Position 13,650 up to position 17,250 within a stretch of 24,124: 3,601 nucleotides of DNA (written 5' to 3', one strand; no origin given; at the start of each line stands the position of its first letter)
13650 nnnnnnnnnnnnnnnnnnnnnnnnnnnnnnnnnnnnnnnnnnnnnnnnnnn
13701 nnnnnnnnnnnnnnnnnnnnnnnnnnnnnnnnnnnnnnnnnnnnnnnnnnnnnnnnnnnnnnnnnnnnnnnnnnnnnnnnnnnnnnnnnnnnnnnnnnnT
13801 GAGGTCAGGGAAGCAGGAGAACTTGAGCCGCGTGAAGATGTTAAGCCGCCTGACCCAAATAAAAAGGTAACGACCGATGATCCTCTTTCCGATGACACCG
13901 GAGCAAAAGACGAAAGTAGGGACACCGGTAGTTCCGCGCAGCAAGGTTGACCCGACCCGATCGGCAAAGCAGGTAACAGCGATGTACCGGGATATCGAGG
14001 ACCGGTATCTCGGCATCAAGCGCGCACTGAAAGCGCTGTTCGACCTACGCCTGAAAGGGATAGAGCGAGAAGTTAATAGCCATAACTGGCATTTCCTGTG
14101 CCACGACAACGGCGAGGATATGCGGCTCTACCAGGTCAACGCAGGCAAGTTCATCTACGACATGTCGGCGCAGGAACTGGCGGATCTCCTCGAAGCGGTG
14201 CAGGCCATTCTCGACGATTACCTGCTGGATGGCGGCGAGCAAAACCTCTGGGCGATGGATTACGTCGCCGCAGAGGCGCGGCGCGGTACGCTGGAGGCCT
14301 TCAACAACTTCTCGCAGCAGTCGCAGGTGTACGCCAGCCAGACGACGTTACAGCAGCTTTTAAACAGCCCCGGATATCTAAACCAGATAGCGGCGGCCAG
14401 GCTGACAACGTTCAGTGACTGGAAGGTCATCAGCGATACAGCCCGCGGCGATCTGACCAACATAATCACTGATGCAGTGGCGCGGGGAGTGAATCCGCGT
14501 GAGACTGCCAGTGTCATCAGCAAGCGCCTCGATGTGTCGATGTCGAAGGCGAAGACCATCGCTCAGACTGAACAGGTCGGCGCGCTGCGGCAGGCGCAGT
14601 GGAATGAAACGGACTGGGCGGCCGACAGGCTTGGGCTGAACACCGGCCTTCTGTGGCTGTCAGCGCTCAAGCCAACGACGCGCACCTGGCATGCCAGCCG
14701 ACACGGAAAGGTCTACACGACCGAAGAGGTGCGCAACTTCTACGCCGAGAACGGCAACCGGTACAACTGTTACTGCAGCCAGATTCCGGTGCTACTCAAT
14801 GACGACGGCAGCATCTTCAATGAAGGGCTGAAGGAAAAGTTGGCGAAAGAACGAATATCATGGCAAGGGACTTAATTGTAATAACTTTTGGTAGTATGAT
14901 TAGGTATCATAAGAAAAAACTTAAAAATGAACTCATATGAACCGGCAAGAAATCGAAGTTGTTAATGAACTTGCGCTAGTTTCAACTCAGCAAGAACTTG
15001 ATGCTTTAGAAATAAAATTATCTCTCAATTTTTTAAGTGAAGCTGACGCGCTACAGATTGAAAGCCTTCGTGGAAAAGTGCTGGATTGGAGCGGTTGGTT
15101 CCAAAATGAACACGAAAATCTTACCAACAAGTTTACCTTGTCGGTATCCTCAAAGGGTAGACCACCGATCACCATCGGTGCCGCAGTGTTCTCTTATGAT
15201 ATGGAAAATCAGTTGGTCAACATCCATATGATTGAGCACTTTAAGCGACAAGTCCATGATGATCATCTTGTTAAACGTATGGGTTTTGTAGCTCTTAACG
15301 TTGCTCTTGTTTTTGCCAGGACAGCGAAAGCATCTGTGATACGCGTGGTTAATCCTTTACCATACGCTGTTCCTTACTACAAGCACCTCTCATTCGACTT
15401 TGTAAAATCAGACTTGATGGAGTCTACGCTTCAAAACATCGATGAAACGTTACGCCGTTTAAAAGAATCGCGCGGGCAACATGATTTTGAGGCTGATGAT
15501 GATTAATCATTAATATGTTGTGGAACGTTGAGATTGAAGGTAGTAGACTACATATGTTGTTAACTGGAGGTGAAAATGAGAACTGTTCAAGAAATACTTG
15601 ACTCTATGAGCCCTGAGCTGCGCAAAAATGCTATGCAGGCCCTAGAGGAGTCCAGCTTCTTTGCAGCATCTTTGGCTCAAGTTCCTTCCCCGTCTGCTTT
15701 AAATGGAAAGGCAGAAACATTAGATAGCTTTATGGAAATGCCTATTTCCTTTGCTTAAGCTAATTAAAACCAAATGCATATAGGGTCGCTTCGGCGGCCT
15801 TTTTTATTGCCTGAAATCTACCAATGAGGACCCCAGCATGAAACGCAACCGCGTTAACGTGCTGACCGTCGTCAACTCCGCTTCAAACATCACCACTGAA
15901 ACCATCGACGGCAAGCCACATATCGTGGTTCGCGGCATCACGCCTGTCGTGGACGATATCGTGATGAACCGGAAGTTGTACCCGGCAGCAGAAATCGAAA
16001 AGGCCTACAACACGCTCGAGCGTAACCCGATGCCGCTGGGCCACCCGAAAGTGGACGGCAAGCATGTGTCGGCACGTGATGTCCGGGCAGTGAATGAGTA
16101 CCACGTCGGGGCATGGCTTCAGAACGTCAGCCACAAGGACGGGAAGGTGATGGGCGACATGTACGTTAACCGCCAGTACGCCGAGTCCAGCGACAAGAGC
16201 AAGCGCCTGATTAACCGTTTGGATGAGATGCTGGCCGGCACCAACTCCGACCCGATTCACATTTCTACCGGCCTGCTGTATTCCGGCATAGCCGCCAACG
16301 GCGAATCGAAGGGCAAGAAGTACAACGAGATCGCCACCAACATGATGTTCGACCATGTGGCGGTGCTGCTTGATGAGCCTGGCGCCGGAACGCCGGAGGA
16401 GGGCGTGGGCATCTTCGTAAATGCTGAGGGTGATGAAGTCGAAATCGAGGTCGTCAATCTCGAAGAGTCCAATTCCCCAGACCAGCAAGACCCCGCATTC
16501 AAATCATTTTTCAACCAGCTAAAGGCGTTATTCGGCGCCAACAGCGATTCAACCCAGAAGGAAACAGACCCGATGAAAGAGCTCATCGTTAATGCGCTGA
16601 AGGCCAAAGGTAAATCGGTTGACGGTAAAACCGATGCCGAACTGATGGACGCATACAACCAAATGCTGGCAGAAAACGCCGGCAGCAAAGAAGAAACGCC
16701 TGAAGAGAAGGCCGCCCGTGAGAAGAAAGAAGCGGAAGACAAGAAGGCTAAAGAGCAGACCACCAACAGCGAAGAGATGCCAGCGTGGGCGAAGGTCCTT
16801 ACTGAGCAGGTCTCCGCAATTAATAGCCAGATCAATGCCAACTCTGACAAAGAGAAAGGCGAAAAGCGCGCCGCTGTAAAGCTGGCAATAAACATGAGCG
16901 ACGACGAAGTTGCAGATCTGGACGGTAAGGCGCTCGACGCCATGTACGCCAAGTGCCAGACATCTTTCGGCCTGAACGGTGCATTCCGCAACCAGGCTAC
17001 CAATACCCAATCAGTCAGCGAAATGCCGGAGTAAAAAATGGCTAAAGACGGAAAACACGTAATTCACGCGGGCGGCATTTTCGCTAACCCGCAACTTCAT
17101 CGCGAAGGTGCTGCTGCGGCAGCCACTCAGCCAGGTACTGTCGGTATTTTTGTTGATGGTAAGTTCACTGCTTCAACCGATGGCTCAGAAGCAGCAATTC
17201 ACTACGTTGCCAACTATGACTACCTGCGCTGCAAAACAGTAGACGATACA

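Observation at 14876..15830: AT-rich two-gene insertion inside the head-assembly module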

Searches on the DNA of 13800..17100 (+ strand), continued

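Call 68: get_annotated_region(hit=H47, flank=2500)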
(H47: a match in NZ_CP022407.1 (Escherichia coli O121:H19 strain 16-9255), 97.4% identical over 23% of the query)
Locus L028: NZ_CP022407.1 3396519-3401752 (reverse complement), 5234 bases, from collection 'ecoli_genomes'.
description: Escherichia coli O121:H19 strain 16-9255 chromosome, complete genome
organism: Escherichia coli O121:H19 strain 16-9255 (NCBI taxid 991915)
replicon: chromosome; assembly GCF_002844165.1
host: -; source: Flour; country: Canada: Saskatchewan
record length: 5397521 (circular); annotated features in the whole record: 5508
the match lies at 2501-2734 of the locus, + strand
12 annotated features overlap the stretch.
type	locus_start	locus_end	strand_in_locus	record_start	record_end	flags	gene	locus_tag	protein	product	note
CDS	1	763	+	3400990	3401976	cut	-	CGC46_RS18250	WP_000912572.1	DUF2713 domain-containing protein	-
CDS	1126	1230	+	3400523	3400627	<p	-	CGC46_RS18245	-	tRNA-dihydrouridine synthase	incomplete; partial in the middle of a contig; missing C-terminus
CDS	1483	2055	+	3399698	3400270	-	-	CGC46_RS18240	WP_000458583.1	Panacea domain-containing protein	-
CDS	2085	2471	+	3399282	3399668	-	-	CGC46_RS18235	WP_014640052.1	hypothetical protein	-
CDS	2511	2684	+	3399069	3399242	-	-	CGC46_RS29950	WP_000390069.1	hypothetical protein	-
CDS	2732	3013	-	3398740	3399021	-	-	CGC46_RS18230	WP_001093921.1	pyocin activator PrtN family protein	-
CDS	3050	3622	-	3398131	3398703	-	-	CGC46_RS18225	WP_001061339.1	3'-5' exonuclease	-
CDS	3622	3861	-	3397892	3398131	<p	-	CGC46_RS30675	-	DUF551 domain-containing protein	incomplete; partial in the middle of a contig; missing N-terminus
CDS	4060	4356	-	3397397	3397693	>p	-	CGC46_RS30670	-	DUF551 domain-containing protein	incomplete; partial in the middle of a contig; missing C-terminus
CDS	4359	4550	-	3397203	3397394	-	-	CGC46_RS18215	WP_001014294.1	hypothetical protein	-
CDS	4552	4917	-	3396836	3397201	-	-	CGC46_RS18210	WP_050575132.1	hypothetical protein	-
CDS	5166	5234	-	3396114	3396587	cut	-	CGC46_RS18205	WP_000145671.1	class I SAM-dependent methyltransferase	-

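Call 71: search_dna_similar(query=L005:3947-4480:+, collection=ecoli_genomes, mode=near, max_rows=15, rows=spread)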
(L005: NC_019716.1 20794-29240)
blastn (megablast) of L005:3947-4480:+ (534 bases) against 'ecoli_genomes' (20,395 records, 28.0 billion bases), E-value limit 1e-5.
Records with a match: 361; places in all: 363; records where one place covers at least 80% of the query: 360.
Genomes with a match: 358 of 5426; with a place that covers at least 80% of the query: 357. Places per genome that has any: lowest 1, median 1, highest 2. On chromosomes: 359 places; on plasmids: 4.
Best place of each record, by identity: >=99% 361.
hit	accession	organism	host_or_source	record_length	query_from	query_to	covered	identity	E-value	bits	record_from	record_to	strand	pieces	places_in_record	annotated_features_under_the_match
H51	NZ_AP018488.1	Escherichia coli O157:H7 strain PV15-279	Homo sapiens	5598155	1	534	100%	100.0%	0e+0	987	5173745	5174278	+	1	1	hypothetical protein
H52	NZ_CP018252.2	Escherichia coli strain 9000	Cattle faeces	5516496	1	534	100%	100.0%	0e+0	987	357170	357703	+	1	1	hypothetical protein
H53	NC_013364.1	Escherichia coli O111:H- str. 11128 strain 11128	-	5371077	1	534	100%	100.0%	0e+0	987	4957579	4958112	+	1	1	hypothetical protein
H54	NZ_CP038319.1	Escherichia coli O157:H7 strain NE122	bovine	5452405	1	534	100%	100.0%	0e+0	987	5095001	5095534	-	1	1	hypothetical protein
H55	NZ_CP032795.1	Escherichia coli strain ERL06-2503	Bovine (bobby calf, fecal)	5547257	1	534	100%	100.0%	0e+0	987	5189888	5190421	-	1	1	hypothetical protein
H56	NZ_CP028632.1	Escherichia coli strain 135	cattle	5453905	1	534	100%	100.0%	0e+0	987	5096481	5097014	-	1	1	hypothetical protein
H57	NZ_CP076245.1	Escherichia coli O157:H7 strain Balcarce_24.2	Rectal swab of live bovine cattle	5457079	1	534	100%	100.0%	0e+0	987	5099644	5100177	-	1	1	hypothetical protein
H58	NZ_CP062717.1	Escherichia coli O157:H7 strain Z1825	Bovine Faeces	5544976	1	534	100%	100.0%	0e+0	987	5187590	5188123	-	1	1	hypothetical protein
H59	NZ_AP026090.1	Escherichia coli strain 26_141088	Homo sapiens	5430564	1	534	100%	100.0%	0e+0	987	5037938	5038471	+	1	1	hypothetical protein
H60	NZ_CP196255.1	Escherichia coli strain ECE313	Homo sapiens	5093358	1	534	100%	100.0%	0e+0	987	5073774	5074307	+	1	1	hypothetical protein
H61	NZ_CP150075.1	Escherichia coli strain ECSD228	missing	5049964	1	534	100%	100.0%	0e+0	987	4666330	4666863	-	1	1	hypothetical protein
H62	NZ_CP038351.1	Escherichia coli O157:H7 strain F8798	missing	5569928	1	534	100%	99.8%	0e+0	981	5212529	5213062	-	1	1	hypothetical protein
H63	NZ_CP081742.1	Escherichia coli strain CX15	-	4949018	1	534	100%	99.3%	0e+0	965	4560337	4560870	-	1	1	hypothetical protein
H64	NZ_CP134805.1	Escherichia coli strain E7-1N7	agricultural environment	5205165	1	534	100%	99.3%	0e+0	965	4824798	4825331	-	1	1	hypothetical protein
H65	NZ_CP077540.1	Escherichia coli O111:H8 strain 08-4455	Homo sapiens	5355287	140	534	74%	100.0%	0e+0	730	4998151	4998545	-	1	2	hypothetical protein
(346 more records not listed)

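Call 72: search_dna_similar(query=L005:4660-4860:+, collection=ecoli_genomes, mode=near, max_rows=15, rows=spread)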
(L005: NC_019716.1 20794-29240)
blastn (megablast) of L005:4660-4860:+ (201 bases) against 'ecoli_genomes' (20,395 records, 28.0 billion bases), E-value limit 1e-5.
Records with a match: 566; places in all: 567; records where one place covers at least 80% of the query: 566.
Genomes with a match: 562 of 5426; with a place that covers at least 80% of the query: 562. Places per genome that has any: lowest 1, median 1, highest 2. On chromosomes: 563 places; on plasmids: 4.
Best place of each record, by identity: >=99% 361; 95-99% 205.
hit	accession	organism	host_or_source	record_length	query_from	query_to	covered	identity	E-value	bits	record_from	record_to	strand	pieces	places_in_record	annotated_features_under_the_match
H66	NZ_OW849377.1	Escherichia coli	Homo sapiens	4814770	1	201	100%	100.0%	4e-100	372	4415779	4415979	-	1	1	hypothetical protein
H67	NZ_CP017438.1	Escherichia coli O157:H7 strain 2159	Cattle Hide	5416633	1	201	100%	99.5%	2e-98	366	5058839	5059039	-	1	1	hypothetical protein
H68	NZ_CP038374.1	Escherichia coli O157:H7 strain F3113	beef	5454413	1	201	100%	99.5%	2e-98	366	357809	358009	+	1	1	hypothetical protein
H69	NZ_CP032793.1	Escherichia coli strain NZRM3614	missing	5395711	1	201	100%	99.5%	2e-98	366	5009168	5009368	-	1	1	hypothetical protein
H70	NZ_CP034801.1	Escherichia coli strain 2010C-3142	missing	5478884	1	201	100%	99.5%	2e-98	366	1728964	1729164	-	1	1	hypothetical protein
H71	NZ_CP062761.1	Escherichia coli O157:H7 strain Z887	Bovine Faeces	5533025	1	201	100%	99.5%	2e-98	366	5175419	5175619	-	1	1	hypothetical protein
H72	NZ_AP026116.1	Escherichia coli strain CEC13002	Homo sapiens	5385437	1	201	100%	99.5%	2e-98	366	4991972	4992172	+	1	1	hypothetical protein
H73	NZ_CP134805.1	Escherichia coli strain E7-1N7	agricultural environment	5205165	1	201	100%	99.5%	2e-98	366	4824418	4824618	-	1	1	hypothetical protein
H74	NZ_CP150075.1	Escherichia coli strain ECSD228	missing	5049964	1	201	100%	99.5%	2e-98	366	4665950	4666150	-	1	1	hypothetical protein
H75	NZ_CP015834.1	Escherichia coli strain MS6198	Homo sapiens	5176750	5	201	98%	98.5%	7e-93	348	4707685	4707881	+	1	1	hypothetical protein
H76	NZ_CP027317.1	Escherichia coli strain 2015C-3107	Homo sapiens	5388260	5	201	98%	97.5%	1e-89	337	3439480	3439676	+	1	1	hypothetical protein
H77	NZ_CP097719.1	Escherichia coli strain MS1679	Chicken lung (Gallus gallus)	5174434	8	201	97%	99.0%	7e-93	348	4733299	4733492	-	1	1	hypothetical protein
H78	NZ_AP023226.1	Escherichia coli strain YJ3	Homo sapiens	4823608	8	201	97%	98.5%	3e-91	342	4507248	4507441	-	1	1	hypothetical protein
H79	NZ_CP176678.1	Escherichia coli O121 strain GTVSS-020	all-purpose wheat flour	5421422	8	201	97%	97.9%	5e-89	335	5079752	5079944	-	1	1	none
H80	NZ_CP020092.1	Escherichia coli strain 13E0725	cattle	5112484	11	201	95%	96.4%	7e-83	315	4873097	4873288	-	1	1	hypothetical protein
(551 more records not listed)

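Call 76: search_rna_families(source=window, start=14800, end=15900, threshold=evalue, max_evalue=1)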
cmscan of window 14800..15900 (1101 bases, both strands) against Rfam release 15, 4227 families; matches with E-value up to 1: 1.
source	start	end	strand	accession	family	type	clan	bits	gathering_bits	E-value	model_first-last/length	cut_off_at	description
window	15343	15368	+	RF01652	ceN70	Gene; snRNA; snoRNA; CD-box;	-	18.2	65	0.63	1-71/71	no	Caenorhabditis snoRNA ceN70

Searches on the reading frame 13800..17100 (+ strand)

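Call 102: search_protein_families(library=phrogs, proteins=[L002:3236-3748:+, L002:2667-2957:+], max_evalue=0.01)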
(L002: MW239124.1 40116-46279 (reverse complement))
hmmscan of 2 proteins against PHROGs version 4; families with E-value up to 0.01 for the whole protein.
L002:3236-3748:+ (171 aa): 2 families
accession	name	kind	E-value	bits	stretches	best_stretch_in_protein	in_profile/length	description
phrog_3806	-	unknown function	3.8e-63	213.9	1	1-165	1-165/166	-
phrog_38203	-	unknown function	0.00096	20.2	1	2-54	4-56/144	-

L002:2667-2957:+ (97 aa): 1 family
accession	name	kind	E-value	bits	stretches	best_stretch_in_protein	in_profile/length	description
phrog_5899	-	unknown function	6.8e-39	133.1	1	1-97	1-96/98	-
